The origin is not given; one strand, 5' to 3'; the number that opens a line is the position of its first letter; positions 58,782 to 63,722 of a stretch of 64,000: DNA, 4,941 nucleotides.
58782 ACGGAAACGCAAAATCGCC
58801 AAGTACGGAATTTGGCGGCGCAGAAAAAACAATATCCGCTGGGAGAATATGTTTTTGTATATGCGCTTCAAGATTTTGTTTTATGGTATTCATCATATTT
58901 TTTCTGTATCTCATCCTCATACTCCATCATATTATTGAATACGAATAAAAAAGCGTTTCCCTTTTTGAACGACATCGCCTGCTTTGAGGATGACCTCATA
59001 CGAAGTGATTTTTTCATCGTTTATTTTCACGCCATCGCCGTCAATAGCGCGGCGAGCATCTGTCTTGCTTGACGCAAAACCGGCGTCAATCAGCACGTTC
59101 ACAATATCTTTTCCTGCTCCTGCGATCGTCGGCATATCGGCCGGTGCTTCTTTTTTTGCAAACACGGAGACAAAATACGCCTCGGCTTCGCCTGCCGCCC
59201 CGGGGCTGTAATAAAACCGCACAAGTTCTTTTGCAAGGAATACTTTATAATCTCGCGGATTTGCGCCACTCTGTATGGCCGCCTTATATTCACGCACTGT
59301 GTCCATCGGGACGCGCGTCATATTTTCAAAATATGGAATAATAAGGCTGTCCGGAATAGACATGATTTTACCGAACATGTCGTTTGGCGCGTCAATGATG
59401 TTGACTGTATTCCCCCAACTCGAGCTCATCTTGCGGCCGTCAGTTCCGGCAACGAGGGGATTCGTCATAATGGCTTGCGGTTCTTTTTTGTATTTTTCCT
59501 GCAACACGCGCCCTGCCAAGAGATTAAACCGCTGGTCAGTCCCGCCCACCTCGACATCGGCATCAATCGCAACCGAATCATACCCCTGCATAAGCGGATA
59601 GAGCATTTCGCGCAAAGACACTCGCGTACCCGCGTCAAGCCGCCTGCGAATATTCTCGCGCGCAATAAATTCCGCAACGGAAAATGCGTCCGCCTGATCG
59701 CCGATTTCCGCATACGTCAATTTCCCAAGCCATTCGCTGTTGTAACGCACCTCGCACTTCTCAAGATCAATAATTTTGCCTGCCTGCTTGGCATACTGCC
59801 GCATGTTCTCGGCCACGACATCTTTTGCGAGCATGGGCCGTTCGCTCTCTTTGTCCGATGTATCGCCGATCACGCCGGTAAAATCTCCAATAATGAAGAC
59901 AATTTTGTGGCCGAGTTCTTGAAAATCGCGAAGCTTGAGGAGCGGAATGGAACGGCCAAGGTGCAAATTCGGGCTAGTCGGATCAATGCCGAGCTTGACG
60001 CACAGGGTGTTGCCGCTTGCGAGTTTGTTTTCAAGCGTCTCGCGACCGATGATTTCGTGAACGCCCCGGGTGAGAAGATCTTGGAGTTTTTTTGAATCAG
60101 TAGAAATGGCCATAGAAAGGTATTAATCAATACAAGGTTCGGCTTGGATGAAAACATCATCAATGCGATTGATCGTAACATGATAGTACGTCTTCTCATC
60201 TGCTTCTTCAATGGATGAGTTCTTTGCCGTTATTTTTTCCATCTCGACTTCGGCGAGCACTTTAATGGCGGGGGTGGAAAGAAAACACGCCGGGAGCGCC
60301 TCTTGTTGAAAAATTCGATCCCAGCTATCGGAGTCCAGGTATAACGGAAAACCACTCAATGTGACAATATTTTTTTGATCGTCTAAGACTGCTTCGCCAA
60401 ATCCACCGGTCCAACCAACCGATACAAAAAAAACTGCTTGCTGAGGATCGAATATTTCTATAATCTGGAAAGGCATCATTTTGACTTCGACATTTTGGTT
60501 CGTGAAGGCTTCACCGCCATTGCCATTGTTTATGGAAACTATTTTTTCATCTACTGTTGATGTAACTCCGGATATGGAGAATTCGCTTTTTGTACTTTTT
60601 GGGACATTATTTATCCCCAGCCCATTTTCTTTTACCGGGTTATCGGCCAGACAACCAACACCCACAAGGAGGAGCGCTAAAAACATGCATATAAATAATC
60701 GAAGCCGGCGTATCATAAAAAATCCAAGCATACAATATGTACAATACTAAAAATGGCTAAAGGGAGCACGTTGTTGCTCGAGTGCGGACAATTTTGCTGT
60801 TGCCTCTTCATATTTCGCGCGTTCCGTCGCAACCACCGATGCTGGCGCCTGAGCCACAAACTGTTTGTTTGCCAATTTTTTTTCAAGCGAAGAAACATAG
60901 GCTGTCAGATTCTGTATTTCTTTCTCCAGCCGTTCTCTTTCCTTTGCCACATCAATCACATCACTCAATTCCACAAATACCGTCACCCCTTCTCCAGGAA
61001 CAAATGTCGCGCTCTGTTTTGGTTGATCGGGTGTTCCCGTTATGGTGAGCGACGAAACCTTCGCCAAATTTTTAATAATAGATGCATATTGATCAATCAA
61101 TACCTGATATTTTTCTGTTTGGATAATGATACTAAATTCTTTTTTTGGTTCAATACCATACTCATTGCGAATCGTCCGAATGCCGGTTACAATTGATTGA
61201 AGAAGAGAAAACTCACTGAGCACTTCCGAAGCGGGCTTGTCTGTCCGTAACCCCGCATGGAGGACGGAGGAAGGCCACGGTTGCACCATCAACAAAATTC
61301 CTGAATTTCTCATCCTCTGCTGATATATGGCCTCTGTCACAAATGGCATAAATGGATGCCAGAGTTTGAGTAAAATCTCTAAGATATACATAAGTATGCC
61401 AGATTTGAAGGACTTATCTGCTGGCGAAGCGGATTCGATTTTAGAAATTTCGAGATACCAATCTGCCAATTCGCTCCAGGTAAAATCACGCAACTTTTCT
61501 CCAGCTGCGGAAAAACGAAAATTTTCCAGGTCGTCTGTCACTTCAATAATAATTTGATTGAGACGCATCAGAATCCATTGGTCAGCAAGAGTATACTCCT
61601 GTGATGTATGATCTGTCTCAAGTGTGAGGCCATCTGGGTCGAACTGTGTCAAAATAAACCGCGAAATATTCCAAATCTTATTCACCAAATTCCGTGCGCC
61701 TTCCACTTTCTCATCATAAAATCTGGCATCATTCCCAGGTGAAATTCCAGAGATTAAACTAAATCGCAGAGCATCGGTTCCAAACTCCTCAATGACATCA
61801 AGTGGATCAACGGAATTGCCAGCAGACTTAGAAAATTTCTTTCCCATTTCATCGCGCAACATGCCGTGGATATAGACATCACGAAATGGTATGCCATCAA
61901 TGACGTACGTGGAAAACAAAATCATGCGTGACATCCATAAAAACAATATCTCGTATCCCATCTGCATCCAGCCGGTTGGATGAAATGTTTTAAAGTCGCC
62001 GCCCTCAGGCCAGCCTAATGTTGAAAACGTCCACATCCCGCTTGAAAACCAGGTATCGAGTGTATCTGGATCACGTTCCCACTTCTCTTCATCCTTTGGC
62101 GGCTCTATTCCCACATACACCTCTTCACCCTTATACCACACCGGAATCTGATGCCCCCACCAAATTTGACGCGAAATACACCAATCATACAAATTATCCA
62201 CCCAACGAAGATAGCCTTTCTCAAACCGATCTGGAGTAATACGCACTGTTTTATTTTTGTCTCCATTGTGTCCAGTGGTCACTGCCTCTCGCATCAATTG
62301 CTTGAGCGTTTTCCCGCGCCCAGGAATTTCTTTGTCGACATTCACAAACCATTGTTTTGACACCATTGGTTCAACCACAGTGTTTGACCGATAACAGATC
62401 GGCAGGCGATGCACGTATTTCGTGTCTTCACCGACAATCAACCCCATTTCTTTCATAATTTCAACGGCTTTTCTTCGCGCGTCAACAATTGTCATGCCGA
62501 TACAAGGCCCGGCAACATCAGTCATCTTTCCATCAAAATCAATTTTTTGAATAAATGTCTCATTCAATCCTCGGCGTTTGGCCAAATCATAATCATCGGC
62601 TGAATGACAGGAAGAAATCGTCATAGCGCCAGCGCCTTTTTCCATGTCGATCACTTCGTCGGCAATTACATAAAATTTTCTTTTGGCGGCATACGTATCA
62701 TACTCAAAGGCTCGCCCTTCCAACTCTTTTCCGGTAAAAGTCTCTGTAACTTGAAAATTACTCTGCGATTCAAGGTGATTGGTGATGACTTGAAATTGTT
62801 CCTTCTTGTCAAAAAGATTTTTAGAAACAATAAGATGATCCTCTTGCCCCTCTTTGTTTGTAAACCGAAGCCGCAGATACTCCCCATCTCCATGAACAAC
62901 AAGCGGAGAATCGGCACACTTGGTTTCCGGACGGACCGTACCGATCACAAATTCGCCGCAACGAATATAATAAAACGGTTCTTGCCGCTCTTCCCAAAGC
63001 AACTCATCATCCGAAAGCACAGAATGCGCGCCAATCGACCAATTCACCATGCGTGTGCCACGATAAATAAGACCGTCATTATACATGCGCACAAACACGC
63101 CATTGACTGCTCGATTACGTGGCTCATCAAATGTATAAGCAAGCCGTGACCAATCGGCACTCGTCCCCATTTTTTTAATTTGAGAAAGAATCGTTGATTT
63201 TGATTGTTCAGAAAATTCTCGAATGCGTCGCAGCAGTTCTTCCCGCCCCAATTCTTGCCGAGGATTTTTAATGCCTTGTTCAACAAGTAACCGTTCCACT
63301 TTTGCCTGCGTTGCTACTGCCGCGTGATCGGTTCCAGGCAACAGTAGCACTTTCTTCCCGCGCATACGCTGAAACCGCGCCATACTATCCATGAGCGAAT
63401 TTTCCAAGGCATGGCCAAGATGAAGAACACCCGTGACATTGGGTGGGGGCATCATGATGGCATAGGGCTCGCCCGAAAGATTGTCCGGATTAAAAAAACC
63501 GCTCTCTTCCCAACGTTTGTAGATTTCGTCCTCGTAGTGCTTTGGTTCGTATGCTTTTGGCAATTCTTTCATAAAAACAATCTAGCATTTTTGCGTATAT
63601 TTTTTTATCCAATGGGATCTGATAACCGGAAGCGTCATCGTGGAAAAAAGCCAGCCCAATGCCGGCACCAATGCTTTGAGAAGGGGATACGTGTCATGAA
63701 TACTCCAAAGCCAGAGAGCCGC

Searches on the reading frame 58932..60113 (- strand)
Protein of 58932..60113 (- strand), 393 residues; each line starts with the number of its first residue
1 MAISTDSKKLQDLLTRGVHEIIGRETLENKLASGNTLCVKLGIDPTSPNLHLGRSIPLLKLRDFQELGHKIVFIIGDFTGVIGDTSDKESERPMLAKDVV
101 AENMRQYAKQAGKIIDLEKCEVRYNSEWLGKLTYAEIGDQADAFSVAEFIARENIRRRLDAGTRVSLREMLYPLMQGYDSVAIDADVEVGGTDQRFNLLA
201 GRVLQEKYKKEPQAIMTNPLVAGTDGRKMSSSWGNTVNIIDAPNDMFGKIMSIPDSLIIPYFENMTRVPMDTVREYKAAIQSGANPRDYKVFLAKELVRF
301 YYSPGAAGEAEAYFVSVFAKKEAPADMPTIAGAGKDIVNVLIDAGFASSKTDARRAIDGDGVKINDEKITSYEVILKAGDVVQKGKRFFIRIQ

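Call 97: search_protein_families(library=pfam, proteins=[window:58932-60113:-], max_evalue=0.001)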
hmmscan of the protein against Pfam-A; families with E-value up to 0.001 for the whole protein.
window:58932-60113:- (393 aa): 3 families
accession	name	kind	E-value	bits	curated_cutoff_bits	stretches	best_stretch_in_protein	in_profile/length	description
PF00579.31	tRNA-synt_1b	-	1e-65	222.4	21.1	1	36-318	5-291/292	tRNA synthetases class I (W and Y)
PF22421.1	SYY_C-terminal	-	2.3e-09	37.5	27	1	325-383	7-67/83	Tyrosine--tRNA ligase SYY-like C-terminal domain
PF01479.30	S4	-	2e-08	34.3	22.8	1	339-382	5-48/48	S4 domain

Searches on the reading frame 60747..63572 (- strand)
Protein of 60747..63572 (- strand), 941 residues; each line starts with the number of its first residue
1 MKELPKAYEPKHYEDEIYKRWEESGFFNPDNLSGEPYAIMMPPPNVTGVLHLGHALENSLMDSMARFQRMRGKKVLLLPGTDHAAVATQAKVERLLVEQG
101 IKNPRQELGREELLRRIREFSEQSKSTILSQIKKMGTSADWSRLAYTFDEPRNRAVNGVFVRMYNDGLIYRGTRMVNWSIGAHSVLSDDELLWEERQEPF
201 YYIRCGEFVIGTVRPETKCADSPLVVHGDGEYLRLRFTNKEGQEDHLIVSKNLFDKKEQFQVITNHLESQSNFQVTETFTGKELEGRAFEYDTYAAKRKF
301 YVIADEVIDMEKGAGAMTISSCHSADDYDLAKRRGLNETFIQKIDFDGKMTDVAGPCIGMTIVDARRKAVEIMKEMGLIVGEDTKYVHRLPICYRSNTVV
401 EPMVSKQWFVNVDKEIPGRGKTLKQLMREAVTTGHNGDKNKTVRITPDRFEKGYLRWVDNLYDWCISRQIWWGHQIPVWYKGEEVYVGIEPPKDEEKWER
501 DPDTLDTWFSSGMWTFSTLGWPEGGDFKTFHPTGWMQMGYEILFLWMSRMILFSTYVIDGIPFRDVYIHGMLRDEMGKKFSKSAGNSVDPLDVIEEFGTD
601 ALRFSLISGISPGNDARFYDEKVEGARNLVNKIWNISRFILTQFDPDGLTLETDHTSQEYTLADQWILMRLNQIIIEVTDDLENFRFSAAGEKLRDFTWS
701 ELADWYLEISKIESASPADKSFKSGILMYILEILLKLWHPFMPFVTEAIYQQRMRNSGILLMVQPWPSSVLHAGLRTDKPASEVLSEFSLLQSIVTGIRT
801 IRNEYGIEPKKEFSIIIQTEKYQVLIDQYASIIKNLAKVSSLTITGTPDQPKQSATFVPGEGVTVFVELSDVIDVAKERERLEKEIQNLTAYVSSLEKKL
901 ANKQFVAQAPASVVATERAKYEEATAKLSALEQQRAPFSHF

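Call 97: search_protein_families(library=pfam, proteins=[window:60747-63572:-], max_evalue=0.001)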
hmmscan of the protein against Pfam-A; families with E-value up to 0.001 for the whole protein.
window:60747-63572:- (941 aa): 4 families
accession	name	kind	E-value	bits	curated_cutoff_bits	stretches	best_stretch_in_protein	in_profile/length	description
PF00133.28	tRNA-synt_1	-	7.8e-113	377.8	22.7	1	17-615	2-410/414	tRNA synthetases class I (I, L, M and V)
PF08264.19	Anticodon_1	-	7e-35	120.5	25.1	1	664-816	1-147/148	Anticodon-binding domain of tRNA ligase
PF09334.17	tRNA-synt_1g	-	1.9e-20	73.5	20.1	2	565-635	314-385/391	tRNA synthetases class I (M)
PF10458.14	Val_tRNA-synt_C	-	7.5e-17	61.8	25.9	1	874-935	1-62/66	Valyl tRNA synthetase tRNA binding arm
